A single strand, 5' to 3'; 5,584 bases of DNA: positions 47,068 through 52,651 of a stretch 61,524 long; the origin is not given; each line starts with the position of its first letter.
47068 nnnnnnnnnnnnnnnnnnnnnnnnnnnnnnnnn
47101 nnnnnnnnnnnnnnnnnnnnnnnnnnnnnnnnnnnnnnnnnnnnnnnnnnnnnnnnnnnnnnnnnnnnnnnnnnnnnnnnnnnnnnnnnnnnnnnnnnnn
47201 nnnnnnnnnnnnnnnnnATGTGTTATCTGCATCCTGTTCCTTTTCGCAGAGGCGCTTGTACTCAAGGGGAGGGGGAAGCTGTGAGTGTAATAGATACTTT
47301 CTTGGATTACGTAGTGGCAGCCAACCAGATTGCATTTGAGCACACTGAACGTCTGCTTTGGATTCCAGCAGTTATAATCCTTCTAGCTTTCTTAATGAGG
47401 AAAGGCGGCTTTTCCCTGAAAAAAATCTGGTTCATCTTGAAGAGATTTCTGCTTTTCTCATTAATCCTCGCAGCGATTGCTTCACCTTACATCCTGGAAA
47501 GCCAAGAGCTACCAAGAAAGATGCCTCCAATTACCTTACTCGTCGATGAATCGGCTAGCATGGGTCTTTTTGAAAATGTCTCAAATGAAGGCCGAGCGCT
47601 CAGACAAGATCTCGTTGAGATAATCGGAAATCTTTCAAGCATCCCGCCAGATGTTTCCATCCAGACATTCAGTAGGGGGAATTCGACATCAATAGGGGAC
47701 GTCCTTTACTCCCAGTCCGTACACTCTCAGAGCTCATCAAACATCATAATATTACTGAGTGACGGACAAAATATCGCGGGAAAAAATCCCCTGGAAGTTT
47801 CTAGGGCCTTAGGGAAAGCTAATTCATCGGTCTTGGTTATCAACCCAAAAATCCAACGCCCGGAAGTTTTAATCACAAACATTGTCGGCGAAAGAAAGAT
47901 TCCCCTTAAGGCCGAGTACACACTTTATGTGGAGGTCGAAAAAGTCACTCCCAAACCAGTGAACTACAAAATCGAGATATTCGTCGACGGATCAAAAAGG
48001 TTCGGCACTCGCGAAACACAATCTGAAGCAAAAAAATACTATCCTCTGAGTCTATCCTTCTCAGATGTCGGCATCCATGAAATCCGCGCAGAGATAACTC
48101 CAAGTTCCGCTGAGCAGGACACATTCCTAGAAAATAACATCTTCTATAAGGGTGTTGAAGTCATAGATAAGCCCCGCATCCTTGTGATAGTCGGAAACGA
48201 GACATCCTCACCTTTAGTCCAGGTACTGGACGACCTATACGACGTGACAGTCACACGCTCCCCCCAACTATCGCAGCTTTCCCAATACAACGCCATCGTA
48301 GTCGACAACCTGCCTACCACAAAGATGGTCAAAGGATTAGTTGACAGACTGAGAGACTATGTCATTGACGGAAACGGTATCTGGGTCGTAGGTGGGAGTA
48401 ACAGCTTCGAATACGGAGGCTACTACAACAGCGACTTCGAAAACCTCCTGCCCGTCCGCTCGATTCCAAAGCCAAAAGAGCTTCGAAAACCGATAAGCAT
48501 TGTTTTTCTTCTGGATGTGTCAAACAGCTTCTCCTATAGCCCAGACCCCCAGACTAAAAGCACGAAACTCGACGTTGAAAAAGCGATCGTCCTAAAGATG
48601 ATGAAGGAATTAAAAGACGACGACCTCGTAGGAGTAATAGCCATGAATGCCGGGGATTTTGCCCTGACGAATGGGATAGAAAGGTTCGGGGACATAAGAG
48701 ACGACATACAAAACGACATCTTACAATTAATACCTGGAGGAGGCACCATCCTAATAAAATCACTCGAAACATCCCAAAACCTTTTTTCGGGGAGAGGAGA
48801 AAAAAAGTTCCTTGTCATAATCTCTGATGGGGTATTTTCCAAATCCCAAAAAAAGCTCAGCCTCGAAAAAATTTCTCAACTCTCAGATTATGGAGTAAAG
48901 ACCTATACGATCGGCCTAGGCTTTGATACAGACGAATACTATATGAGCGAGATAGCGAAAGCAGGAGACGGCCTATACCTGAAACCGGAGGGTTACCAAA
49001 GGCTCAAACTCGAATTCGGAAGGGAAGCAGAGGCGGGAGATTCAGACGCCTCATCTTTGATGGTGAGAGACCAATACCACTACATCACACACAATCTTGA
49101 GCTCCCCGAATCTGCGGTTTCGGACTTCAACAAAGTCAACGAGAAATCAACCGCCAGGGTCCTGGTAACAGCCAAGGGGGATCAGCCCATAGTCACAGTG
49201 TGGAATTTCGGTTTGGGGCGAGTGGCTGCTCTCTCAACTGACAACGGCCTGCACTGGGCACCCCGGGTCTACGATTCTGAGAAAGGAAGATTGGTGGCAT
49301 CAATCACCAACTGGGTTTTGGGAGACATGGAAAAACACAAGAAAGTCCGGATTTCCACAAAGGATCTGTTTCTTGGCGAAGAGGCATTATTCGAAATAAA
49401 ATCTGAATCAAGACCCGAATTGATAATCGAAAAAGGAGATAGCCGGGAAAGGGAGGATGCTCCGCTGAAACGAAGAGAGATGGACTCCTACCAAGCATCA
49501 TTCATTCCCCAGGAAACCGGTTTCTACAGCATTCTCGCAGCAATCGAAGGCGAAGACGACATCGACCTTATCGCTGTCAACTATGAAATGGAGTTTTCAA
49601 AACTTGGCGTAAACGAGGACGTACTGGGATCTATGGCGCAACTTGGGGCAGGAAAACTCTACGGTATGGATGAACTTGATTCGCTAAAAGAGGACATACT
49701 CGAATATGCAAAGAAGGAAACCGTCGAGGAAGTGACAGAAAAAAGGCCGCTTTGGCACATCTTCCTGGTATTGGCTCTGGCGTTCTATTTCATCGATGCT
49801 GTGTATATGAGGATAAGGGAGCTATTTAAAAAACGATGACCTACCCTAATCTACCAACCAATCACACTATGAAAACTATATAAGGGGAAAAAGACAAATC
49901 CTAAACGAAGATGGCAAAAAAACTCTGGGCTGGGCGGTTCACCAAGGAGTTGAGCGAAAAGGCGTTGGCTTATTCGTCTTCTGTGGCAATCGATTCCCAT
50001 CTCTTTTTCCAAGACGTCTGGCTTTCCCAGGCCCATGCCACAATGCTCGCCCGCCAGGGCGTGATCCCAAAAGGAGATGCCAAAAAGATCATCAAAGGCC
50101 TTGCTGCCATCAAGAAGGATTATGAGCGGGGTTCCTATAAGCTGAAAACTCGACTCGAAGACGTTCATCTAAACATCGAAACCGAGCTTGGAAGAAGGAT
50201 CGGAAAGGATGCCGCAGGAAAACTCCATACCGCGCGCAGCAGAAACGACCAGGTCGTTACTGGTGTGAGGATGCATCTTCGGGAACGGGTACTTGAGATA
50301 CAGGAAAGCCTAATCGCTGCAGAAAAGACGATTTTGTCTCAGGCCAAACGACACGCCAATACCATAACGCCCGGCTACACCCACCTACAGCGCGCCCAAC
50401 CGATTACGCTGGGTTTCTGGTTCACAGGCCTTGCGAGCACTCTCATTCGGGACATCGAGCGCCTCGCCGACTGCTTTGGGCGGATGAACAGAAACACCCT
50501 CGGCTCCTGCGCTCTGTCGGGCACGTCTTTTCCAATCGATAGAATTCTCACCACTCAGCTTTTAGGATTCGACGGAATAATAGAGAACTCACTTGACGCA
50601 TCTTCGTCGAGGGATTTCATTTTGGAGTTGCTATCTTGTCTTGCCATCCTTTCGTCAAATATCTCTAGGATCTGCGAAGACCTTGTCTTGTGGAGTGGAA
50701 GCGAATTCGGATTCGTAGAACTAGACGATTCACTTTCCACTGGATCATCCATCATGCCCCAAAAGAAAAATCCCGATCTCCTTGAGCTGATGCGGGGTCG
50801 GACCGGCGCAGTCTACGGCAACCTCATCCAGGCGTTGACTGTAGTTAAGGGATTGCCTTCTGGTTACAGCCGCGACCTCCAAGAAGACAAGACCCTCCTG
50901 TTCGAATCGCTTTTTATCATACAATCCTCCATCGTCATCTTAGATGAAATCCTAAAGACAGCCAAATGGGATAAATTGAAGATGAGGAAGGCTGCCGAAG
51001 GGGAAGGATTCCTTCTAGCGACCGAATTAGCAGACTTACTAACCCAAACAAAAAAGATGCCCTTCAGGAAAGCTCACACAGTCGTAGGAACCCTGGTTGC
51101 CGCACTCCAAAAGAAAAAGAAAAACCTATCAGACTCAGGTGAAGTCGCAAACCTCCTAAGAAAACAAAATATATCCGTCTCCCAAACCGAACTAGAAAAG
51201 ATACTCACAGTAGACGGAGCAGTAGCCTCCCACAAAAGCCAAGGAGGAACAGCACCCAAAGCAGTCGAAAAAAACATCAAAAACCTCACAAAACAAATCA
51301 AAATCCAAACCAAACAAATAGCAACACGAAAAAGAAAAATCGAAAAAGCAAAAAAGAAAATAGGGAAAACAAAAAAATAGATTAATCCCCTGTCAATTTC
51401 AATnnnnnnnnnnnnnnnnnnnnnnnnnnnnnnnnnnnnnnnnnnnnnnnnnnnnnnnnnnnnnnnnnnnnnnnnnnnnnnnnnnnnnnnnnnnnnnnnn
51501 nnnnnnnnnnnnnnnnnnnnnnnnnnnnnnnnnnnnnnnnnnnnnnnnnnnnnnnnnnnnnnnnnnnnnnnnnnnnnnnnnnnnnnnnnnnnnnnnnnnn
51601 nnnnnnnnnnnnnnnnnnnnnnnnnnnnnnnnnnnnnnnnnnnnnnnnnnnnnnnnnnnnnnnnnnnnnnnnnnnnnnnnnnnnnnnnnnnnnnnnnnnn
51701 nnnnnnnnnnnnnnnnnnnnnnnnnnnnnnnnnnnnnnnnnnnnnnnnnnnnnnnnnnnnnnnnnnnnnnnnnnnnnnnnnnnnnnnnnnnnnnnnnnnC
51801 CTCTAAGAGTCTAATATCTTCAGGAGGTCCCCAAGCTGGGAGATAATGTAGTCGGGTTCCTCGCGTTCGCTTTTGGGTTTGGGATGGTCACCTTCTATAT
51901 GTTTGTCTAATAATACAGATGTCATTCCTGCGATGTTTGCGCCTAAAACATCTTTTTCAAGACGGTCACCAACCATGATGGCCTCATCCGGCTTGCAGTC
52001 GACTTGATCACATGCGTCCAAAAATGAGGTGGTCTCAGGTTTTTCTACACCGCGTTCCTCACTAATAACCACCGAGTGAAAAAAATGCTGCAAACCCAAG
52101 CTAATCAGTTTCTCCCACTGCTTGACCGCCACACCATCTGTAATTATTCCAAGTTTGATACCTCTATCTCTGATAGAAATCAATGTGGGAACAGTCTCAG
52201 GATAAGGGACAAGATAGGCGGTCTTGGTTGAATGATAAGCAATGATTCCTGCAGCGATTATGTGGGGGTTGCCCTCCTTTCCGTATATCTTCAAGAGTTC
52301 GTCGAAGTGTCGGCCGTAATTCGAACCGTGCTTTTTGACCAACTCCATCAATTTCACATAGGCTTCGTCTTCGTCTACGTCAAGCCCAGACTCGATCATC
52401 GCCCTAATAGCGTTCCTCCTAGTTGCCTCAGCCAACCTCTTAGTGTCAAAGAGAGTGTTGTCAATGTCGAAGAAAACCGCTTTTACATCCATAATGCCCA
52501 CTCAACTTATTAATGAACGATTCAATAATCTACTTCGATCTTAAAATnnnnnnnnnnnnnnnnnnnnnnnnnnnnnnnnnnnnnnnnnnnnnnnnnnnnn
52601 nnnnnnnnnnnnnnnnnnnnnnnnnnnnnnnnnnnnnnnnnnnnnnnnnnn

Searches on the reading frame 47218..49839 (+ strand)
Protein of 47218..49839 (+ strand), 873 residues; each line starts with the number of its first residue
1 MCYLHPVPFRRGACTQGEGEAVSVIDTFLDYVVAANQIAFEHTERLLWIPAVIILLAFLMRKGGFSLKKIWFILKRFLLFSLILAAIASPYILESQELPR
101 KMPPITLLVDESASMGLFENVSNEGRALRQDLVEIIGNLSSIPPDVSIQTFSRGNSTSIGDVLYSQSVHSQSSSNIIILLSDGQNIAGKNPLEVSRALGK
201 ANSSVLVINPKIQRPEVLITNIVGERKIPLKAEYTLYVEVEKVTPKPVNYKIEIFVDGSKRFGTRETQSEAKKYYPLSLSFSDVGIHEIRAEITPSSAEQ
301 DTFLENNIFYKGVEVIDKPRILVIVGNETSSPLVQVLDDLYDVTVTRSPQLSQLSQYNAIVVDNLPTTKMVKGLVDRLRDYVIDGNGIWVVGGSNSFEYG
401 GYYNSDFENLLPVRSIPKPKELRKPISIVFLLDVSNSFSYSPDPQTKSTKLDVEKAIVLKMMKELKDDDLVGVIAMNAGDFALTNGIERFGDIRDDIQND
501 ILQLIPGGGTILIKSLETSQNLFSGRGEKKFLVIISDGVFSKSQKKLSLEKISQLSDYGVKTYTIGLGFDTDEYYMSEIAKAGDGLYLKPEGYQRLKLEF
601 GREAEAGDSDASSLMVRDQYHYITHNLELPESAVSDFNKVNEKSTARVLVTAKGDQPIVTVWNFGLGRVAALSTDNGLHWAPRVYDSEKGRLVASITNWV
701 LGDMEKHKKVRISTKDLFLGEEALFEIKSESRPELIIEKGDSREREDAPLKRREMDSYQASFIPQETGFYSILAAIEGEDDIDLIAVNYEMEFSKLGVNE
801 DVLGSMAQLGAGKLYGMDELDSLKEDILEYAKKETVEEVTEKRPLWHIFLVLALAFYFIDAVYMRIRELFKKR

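Call 8: search_protein_families(library=pfam, proteins=[window:47218-49839:+], max_evalue=0.001)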
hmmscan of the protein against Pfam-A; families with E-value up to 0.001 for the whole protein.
window:47218-49839:+ (873 aa): 6 families
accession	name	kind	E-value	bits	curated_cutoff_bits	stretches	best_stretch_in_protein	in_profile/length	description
PF00092.34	VWA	-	1.9e-12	48.2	23.8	1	428-584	2-155/174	von Willebrand factor type A domain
PF13519.12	VWA_2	-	5.3e-10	40.3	27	1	428-538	1-106/107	von Willebrand factor type A domain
PF07090.17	GATase1_like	-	1.3e-07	31.9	27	1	620-686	162-229/247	Putative glutamine amidotransferase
PF13768.12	VWA_3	-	6.4e-07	30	27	1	427-587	2-153/155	von Willebrand factor type A domain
PF24157.1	DUF7408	-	9.5e-07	29.4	27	1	324-414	4-88/174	Domain of unknown function (DUF7408)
PF05762.20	VWA_CoxE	-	2.6e-06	27.5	26.4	0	506-561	126-181/222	VWA domain containing CoxE-like protein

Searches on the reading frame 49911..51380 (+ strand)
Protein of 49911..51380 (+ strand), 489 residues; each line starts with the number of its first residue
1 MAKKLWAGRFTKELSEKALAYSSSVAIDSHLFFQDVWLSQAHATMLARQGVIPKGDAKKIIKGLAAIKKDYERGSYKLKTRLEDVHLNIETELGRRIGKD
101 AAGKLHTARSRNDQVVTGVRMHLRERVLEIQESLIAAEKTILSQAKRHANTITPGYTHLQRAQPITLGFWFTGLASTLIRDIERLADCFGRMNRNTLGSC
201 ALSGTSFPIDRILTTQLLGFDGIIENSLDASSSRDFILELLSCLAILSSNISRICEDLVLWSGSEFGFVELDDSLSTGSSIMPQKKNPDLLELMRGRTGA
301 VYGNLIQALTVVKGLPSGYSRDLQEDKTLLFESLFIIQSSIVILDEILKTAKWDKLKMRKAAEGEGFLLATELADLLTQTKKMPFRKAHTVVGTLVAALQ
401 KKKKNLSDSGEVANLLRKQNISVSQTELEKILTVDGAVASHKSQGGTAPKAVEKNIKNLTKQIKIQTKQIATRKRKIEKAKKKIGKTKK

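Call 8: search_protein_families(library=pfam, proteins=[window:49911-51380:+], max_evalue=0.001)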
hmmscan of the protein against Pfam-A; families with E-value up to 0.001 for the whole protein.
window:49911-51380:+ (489 aa): 2 families
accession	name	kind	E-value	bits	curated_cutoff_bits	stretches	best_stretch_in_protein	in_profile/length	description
PF00206.25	Lyase_1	-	2.4e-63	214.9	27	1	8-303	1-312/312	Lyase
PF14698.11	ASL_C2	-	9e-13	48.9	27.3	1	367-409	1-42/69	Argininosuccinate lyase C-terminal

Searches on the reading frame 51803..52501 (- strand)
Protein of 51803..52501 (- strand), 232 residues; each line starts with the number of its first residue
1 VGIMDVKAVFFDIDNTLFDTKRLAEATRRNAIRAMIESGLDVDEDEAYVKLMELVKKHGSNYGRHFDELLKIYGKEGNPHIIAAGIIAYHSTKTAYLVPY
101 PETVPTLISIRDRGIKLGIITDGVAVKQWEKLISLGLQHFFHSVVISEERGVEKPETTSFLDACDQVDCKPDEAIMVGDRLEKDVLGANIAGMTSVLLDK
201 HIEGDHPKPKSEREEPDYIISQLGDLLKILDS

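Call 24: search_protein_families(library=pfam, proteins=[window:51803-52501:-], max_evalue=0.001)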
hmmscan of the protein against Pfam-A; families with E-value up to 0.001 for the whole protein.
window:51803-52501:- (232 aa): 4 families
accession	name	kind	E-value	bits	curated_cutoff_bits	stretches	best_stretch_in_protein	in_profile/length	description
PF13419.12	HAD_2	-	1.7e-25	90.6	23.8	1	9-196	1-176/178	Haloacid dehalogenase-like hydrolase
PF00702.32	Hydrolase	-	2.8e-25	90.3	26.4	1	6-192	1-191/191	haloacid dehalogenase-like hydrolase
PF13242.12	Hydrolase_like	-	8e-14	51.8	22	1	153-226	3-75/75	HAD-hyrolase-like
PF09419.16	PGP_phosphatase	-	2e-06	28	20.4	1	156-202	122-167/168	Mitochondrial PGP phosphatase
